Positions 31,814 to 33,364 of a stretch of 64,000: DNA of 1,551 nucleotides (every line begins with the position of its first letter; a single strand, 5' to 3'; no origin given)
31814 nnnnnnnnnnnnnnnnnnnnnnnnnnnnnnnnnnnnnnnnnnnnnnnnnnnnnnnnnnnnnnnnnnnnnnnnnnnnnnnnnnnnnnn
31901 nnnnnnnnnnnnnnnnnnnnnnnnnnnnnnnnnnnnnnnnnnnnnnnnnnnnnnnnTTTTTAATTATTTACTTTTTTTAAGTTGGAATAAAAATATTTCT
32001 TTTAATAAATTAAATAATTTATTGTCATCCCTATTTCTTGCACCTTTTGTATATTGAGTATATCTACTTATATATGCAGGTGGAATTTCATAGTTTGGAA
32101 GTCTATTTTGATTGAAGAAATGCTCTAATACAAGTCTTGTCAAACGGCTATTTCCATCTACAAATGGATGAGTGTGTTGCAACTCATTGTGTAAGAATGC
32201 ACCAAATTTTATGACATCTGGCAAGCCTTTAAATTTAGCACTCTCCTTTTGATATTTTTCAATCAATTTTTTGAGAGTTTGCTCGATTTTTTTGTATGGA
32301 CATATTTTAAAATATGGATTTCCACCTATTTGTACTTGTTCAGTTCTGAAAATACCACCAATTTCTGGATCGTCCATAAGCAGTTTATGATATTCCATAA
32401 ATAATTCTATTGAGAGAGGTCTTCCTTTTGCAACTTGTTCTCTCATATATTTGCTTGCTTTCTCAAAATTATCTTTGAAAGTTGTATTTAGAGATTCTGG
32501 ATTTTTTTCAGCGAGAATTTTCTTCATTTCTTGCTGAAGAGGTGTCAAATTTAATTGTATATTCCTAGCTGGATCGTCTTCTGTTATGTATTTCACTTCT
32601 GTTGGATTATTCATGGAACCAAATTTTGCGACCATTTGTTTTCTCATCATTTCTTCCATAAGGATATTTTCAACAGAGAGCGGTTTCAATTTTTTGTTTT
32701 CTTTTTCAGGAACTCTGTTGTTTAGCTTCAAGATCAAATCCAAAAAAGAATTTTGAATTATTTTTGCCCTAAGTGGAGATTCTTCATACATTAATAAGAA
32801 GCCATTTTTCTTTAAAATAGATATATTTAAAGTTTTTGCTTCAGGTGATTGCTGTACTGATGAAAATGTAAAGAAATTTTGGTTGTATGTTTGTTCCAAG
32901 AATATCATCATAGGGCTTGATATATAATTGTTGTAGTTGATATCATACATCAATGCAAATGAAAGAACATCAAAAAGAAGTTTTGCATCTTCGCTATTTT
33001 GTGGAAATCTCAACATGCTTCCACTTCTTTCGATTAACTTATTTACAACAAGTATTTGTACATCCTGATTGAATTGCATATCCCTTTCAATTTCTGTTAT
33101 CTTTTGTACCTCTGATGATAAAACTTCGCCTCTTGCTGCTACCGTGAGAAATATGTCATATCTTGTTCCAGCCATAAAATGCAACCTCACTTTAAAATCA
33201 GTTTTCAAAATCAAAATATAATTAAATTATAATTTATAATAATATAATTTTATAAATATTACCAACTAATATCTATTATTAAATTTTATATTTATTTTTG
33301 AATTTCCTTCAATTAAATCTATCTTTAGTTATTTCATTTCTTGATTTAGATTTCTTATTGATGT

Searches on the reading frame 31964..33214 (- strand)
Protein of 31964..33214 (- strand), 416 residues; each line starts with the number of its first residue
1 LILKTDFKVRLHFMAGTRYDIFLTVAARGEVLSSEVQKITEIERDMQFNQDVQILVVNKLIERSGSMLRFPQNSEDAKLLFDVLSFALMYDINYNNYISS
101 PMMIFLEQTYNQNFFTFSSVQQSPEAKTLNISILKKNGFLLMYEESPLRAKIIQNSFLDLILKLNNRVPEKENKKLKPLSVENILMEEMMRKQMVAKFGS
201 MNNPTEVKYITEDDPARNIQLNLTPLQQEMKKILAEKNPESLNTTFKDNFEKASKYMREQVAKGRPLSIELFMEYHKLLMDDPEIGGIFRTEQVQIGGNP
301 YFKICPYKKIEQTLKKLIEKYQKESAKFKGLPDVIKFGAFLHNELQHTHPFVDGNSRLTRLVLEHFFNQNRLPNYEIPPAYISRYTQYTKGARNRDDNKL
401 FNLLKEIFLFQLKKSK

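Call 4: search_protein_families(library=pfam, proteins=[window:31964-33214:-], max_evalue=0.1)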
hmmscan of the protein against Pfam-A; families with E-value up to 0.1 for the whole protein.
window:31964-33214:- (416 aa): 1 family
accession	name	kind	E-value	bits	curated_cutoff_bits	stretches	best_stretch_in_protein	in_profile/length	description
PF02661.23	Fic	-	5.9e-12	46.7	24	1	266-366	1-92/93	Fic/DOC family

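Call 5: search_protein_families(library=ncbifam, proteins=[window:31964-33214:-], max_evalue=0.1)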
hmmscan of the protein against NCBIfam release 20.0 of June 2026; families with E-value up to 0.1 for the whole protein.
window:31964-33214:- (416 aa): 5 families
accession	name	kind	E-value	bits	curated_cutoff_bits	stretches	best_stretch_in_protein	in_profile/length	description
NF041381.1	XopAC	subfamily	1.4e-05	24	450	1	218-375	260-419/451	XopAC/AvrAC family type III secretion system effector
TIGR02613.1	mob_myst_B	hypoth_equivalog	0.00016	21.6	124.4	1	224-374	2-148/186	mobile mystery protein B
TIGR01550.1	DOC_P1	subfamily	0.0005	20.2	38.65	1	298-368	20-85/122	type II toxin-antitoxin system death-on-curing family toxin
NF046030.1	ProtAdlyltaseSoFic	equivalog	0.0057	15.6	550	1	311-387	156-229/361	protein adenylyltransferase Fic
NF046029.1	ProtAdlyltaseNmFic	equivalog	0.022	14.5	230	1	284-370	45-118/177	protein adenylyltransferase Fic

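Call 6: search_protein_families(library=padloc, proteins=[window:31964-33214:-], max_evalue=0.1)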
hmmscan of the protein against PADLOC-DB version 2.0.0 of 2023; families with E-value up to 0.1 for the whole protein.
window:31964-33214:- (416 aa): 7 families
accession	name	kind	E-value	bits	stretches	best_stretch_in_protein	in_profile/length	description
PDLC03963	SoFic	-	2.8e-15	54.6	1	241-390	89-233/361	-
PDLC04839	PDC-S04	-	7.7e-13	46.6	1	232-402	24-196/205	-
PDLC04837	PDC-S04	-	2.4e-12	44.7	1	264-407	82-223/234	-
PDLC04840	PDC-S04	-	2e-11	42.1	1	248-412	55-216/227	-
PDLC04838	PDC-S04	-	3.3e-10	38.1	1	234-371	31-166/209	-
PDLC04836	PDC-S04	-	6.4e-10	36.6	1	249-399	73-216/244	-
PDLC04966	PDC-S24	-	0.00017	18.6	1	256-371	222-340/497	-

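Call 10: find_homologous_proteins(query=window:31964-33175:-)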
Query window:31964-33175:- (403 aa): 28 proteins with E <= 0.001 among 5731 candidates.
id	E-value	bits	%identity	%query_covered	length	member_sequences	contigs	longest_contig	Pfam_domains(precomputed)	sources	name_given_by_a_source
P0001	1.2e-255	865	98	100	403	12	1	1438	PF02661.24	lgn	-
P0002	5.2e-227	771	86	100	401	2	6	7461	PF02661.24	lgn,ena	-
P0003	7.7e-224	761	84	100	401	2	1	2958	PF02661.24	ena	-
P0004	3.8e-210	716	81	100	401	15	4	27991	PF02661.24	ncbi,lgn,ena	-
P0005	6.0e-185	633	72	99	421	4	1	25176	PF02661.24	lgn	-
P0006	7.4e-179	613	69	100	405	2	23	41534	PF02661.24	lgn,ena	-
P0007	1.2e-178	612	69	99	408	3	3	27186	PF02661.24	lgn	-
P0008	3.7e-153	528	61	99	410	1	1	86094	PF02661.24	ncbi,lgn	-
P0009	1.0e-147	510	59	100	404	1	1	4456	PF02661.24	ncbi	-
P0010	1.2e-141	490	57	98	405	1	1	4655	PF02661.24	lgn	-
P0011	6.1e-138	478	55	99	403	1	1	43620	PF02661.24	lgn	-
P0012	1.1e-137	477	55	99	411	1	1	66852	PF02661.24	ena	-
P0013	1.3e-136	474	55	100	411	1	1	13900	PF02661.24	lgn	-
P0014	1.5e-128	447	53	99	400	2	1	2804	PF02661.24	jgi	-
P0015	6.2e-122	425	51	98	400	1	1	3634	PF02661.24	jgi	jgi:fido (protein-threonine AMPylation protein)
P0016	9.6e-121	422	49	100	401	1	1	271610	PF02661.24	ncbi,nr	ncbi:MAG: Fic family protein [Candidatus Eremiobacteraeota bacterium]|nr:Fic family protein [Candida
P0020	1.6e-114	401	48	99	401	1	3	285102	PF02661.24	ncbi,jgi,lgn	-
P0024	2.6e-60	223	33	98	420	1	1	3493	PF02661.24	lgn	-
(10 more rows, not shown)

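Call 14: find_related_loci(query=A1, collection=genome_contigs, flank=10000)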
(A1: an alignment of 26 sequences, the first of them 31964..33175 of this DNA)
Query A1 (403 aa) in genome_contigs; peptide patterns used: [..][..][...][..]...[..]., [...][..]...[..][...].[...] (x = any residue, [..] = any of these).
192 stretches matched a pattern; 4 encode a relative of the query (tblastn E <= 1e-3); 4 distinct loci.
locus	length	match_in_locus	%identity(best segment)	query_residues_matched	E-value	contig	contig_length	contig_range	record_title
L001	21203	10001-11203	97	1-401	0e+0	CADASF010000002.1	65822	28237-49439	uncultured bacterium isolate RUG13580 genome assembly, contig: RUG13580_asm_2, whole genome shotgun sequence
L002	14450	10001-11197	81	1-401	0e+0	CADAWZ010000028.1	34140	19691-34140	uncultured bacterium isolate RUG13696 genome assembly, contig: RUG13696_asm_28, whole genome shotgun sequence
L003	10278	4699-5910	69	1-402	0e+0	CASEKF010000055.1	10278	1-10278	uncultured bacterium isolate CO.B36.metabat-bins.133 genome assembly, contig: CO.B36.metabat-bins.133.fa_k141_7557864, w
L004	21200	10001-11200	61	1-400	4e-164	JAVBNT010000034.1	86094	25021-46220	MAG: Candidatus Xenobia bacterium isolate EPI_MAG_00088 c_000002300046, whole genome shotgun sequence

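Call 16: find_encoding_contigs(protein=P0013, flank=6000, max_places=2)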
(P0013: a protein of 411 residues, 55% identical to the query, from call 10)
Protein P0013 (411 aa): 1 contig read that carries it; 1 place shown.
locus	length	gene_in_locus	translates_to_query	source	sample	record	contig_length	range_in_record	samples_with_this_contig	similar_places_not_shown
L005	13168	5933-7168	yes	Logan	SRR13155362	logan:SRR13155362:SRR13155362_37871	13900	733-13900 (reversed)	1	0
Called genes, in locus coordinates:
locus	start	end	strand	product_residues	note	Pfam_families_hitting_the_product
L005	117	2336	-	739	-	PF22460:Neopullulanase-like_C (faint), PF00128:Alpha-amylase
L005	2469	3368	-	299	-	-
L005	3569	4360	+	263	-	-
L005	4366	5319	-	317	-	-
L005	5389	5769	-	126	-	PF02537:CRCB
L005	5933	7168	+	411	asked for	PF02661:Fic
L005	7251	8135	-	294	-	PF01555:N6_N4_Mtase, PF02475:TRM5-TYW2_MTfase (weak), PF01555:N6_N4_Mtase (weak)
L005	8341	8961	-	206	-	-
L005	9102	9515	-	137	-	PF00903:Glyoxalase, PF13669:Glyoxalase_4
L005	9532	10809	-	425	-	PF00675:Peptidase_M16, PF05193:Peptidase_M16_C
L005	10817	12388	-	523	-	PF00005:ABC_tran, PF02463:SMC_N (faint), PF13175:AAA_15 (faint), PF13555:AAA_29 (faint), PF13238:AAA_18 (faint), PF13304:AAA_21 (faint), PF12848:ABC_tran_Xtn (faint), PF00005:ABC_tran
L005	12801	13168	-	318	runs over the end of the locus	PF03783:CsgG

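Call 17: find_encoding_contigs(protein=P0012, flank=6000, max_places=2)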
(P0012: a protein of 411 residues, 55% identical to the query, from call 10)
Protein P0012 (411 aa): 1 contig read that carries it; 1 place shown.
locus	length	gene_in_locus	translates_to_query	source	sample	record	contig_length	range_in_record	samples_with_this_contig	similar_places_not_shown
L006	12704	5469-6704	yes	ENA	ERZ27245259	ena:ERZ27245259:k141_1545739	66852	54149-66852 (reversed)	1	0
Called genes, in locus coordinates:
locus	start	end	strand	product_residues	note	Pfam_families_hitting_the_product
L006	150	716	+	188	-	-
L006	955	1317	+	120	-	-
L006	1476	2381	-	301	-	-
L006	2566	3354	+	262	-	PF00149:Metallophos (weak)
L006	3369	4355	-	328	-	-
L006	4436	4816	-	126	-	PF02537:CRCB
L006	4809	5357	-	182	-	PF13563:2_5_RNA_ligase2, PF02834:LigT_PEase (weak)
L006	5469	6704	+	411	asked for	PF02661:Fic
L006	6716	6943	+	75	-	-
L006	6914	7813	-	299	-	PF00149:Metallophos, PF12850:Metallophos_2 (weak)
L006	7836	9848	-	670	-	PF00133:tRNA-synt_1, PF01921:tRNA-synt_1f (faint), PF09334:tRNA-synt_1g, PF01406:tRNA-synt_1e (weak), PF19303:Anticodon_3, PF01588:tRNA_bind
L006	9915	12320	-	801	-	PF02129:Peptidase_S15 (weak), PF00326:Peptidase_S9, PF01738:DLH (weak)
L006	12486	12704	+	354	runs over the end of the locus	PF13354:Beta-lactamase2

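Call 18: find_encoding_contigs(protein=P0016, flank=6000, max_places=2)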
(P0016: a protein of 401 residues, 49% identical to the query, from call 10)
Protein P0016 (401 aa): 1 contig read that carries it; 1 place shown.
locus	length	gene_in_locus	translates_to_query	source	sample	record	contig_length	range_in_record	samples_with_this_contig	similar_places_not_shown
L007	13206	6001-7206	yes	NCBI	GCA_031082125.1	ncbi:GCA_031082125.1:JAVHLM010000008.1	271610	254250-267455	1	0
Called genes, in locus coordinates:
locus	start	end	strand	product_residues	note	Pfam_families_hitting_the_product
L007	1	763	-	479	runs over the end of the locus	PF12390:Se-cys_synth_N, PF03841:SelA, PF01053:Cys_Met_Meta_PP, PF00266:Aminotran_5 (faint)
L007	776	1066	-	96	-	-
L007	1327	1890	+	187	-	-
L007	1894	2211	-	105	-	PF16697:Yop-YscD_cpl, PF00498:FHA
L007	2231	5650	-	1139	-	PF02861:Clp_N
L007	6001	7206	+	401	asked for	PF02661:Fic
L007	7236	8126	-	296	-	PF00149:Metallophos, PF12850:Metallophos_2 (faint)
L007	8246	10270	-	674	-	PF00133:tRNA-synt_1, PF01921:tRNA-synt_1f (faint), PF09334:tRNA-synt_1g, PF01406:tRNA-synt_1e (weak), PF19303:Anticodon_3, PF01588:tRNA_bind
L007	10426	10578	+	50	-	-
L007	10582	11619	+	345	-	PF03706:LPG_synthase_TM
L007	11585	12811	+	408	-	PF13579:Glyco_trans_4_4, PF13439:Glyco_transf_4, PF20706:GT4-conflict (weak), PF00534:Glycos_transf_1, PF13692:Glyco_trans_1_4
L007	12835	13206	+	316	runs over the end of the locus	PF00892:EamA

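Call 19: find_encoding_contigs(protein=P0020, flank=6000, max_places=2)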
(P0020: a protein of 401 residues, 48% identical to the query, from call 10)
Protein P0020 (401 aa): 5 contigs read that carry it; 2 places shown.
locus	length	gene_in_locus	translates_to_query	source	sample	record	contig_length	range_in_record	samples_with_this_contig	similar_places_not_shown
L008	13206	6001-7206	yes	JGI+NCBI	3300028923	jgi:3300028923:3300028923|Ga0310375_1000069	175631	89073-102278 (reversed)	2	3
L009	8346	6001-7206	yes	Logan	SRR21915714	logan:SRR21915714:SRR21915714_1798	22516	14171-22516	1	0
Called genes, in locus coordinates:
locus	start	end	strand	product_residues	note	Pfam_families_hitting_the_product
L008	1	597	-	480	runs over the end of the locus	PF12390:Se-cys_synth_N, PF03841:SelA, PF01212:Beta_elim_lyase (weak), PF01053:Cys_Met_Meta_PP, PF00266:Aminotran_5 (weak)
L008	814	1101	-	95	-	-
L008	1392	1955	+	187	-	-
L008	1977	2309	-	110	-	PF16697:Yop-YscD_cpl, PF00498:FHA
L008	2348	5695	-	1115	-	PF02861:Clp_N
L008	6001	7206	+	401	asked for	PF02661:Fic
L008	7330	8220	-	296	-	PF00149:Metallophos, PF12850:Metallophos_2 (weak)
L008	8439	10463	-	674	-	PF00133:tRNA-synt_1, PF09334:tRNA-synt_1g, PF01406:tRNA-synt_1e (weak), PF19303:Anticodon_3, PF01588:tRNA_bind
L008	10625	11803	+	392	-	PF03706:LPG_synthase_TM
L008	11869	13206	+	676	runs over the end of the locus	-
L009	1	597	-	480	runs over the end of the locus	PF12390:Se-cys_synth_N, PF03841:SelA, PF01212:Beta_elim_lyase (weak), PF01053:Cys_Met_Meta_PP, PF00266:Aminotran_5 (weak)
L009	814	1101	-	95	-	-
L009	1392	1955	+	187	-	-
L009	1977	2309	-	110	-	PF16697:Yop-YscD_cpl, PF00498:FHA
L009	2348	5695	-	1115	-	PF02861:Clp_N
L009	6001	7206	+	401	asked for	PF02661:Fic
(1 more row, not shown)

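Call 26: predict_structure(alignment_id=A1)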
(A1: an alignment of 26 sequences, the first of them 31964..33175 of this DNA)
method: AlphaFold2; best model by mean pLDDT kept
length: 403 residues; sequences in the alignment: 26
mean_pLDDT: 89.7   pTM: 0.84
mean pLDDT of the five models: 89.7, 88.2, 88.0, 87.6, 86.8
residues with pLDDT >= 90: 256; 70-90: 133; 50-70: 13; < 50: 1
segments of 3 or more residues with pLDDT < 50: none
pLDDT, mean of each block of 10 residues (from residue 1): 88 93 92 93 94 93 90 90 93 96 93 95 93 92 91 92 89 85 76 87 88 90 64 85 95 96 93 91 80 94 95 87 95 93 92 89 85 86 91 91 64
secondary structure, 60 per line:
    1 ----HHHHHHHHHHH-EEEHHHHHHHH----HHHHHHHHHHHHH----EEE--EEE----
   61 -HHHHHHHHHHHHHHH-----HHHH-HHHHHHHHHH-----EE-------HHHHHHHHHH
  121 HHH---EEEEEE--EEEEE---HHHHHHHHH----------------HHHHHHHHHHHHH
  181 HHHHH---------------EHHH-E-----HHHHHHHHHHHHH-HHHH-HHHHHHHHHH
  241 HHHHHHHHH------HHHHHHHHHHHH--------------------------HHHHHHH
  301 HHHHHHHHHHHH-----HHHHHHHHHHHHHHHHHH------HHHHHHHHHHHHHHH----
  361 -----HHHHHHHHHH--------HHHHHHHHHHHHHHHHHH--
elements in order: H5-15 E17-19 H20-27 H32-44 E49-51 E54-56 H62-76 H82-85 H87-96 H111-123 E127-132 E135-139 H143-151 H168-185 H212-224 H226-229 H231-249 H256-267 H294-312 H318-335 H342-356 H366-375 H384-401

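Call 28: search_solved_structures(query=A1, max_evalue=0.01, show_alignments=2)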
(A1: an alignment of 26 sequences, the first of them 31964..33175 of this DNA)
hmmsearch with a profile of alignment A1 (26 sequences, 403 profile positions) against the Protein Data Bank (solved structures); distinct sequences matched with E-value up to 0.01: 27.
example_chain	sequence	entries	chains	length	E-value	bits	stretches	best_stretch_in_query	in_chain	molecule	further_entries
6i7g_A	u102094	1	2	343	3.9e-14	55.4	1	200-374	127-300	Adenosine monophosphate-protein transferase FICD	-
4u04_A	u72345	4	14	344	3.9e-14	55.4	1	200-374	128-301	Adenosine monophosphate-protein transferase FICD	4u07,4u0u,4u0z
6i7j_A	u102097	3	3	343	4.5e-14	55.2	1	202-374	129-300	Adenosine monophosphate-protein transferase FICD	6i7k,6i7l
9yz5_A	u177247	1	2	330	5.7e-14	54.8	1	208-374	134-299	Protein adenylyltransferase FICD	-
4u0s_A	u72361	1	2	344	6.3e-14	54.7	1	208-374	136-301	Adenosine monophosphate-protein transferase FICD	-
6i7h_A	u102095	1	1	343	7.9e-14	54.3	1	209-374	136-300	Adenosine monophosphate-protein transferase FICD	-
6zmd_B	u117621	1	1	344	8.7e-14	54.2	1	209-372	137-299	Protein adenylyltransferase FICD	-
6i7i_A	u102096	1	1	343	8.8e-14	54.2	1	236-374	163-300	Adenosine monophosphate-protein transferase FICD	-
7b7z_A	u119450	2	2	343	9e-13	50.9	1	202-374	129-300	Protein adenylyltransferase FICD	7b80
6siu_A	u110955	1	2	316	4.2e-11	45.4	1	134-360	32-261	Protein adenylyltransferase and cysteine protease IbpA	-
3n3u_A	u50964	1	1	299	4.6e-11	45.2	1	134-360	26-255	Adenosine monophosphate-protein transferase ibpA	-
3cuc_A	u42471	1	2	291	2.7e-10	42.7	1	276-374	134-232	Protein of unknown function with a Fic domain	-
4itr_A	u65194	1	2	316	9.2e-10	40.9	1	134-360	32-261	Adenosine monophosphate-protein transferase and cysteine protease IbpA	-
5jj6_A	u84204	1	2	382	2.3e-09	39.7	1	250-369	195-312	Adenosine monophosphate-protein transferase FICD homolog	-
5jj7_A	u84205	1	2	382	2.9e-09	39.3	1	250-369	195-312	Adenosine monophosphate-protein transferase FICD homolog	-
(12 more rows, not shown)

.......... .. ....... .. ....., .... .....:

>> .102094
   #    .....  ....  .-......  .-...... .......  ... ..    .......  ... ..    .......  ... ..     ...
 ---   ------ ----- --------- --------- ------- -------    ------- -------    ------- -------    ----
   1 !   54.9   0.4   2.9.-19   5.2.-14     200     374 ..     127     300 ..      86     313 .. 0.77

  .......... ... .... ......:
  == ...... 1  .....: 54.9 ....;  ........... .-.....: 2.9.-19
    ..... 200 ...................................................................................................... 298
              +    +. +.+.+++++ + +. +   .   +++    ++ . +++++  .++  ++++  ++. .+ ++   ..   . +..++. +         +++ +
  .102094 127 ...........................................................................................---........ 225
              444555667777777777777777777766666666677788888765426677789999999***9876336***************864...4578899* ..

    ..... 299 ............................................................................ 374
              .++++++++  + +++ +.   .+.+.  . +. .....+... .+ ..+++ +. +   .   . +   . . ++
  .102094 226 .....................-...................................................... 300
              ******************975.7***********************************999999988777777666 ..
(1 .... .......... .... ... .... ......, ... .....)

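Call 32: fold_search(model_id=the predicted structure, library=pdb)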
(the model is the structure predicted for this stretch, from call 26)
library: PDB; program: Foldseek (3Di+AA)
matches with E <= 10: 574; with E <= 0.001: 31
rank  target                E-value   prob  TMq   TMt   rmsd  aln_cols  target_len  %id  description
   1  6i7i                  6.5e-06  1.00  0.37  0.44  12.3       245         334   21  Crystal structure of dimeric FICD mutant K256A complexed with MgATP (released 2019-09-25)
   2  6i7h                  7.5e-06  1.00  0.37  0.45  17.7       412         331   16  Crystal structure of dimeric FICD mutant K256S (released 2019-09-25)
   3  7b7z_A                1.1e-05  1.00  0.37  0.44   2.2       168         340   23  DeAMPylation complex of monomeric FICD and AMPylated BiP (state 1) (released 2021-07-07)
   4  6i7l                  1.1e-05  1.00  0.37  0.45  11.7       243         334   21  Crystal structure of monomeric FICD mutant L258D complexed with MgAMP-PNP (released 2019-09-25)
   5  6i7k                  1.3e-05  1.00  0.37  0.45  12.3       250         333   21  Crystal structure of monomeric FICD mutant L258D complexed with MgATP (released 2019-09-25)
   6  4u0s_B                1.4e-05  1.00  0.37  0.46  11.5       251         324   21  Structure of Eukaryotic fic domain containing protein with ADP (released 2014-12-10)
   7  9yz5_A                2.0e-05  1.00  0.37  0.45  18.4       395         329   17  human FicD bound with farnesyl pyrophosphate (released 2026-02-25)
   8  6i7j                  2.1e-05  1.00  0.37  0.44  12.3       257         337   18  Crystal structure of monomeric FICD mutant L258D (released 2019-09-25)
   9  6zmd_B                2.1e-05  1.00  0.37  0.45  12.2       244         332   21  Crystal structure of HYPE covalently tethered to BiP bound to AMP-PNP (released 2021-04-14)
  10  3cuc_B                2.2e-05  1.00  0.36  0.53  12.1       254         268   17  CRYSTAL STRUCTURE OF A FIC DOMAIN CONTAINING SIGNALING PROTEIN (BT_2513) FROM BACTEROIDES THETAIOTAOMICRON VPI-5482 AT (released 2008-04-29)
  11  4u04_A                2.4e-05  1.00  0.33  0.42  18.0       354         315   14  Structure of a eukaryotic fic domain containing protein (released 2014-12-10)
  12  4u0s_A                2.5e-05  1.00  0.37  0.45  11.5       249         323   20  Structure of Eukaryotic fic domain containing protein with ADP (released 2014-12-10)
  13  3cuc_A                2.7e-05  1.00  0.36  0.54  11.8       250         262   17  CRYSTAL STRUCTURE OF A FIC DOMAIN CONTAINING SIGNALING PROTEIN (BT_2513) FROM BACTEROIDES THETAIOTAOMICRON VPI-5482 AT (released 2008-04-29)
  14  4u0u_A                3.1e-05  1.00  0.37  0.44   2.2       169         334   23  Wild type eukaryotic fic domain containing protein with ADP (released 2014-12-10)
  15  4u0z_E                3.9e-05  1.00  0.37  0.45  18.8       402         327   17  Eukaryotic Fic Domain containing protein with bound APCPP (released 2014-12-10)
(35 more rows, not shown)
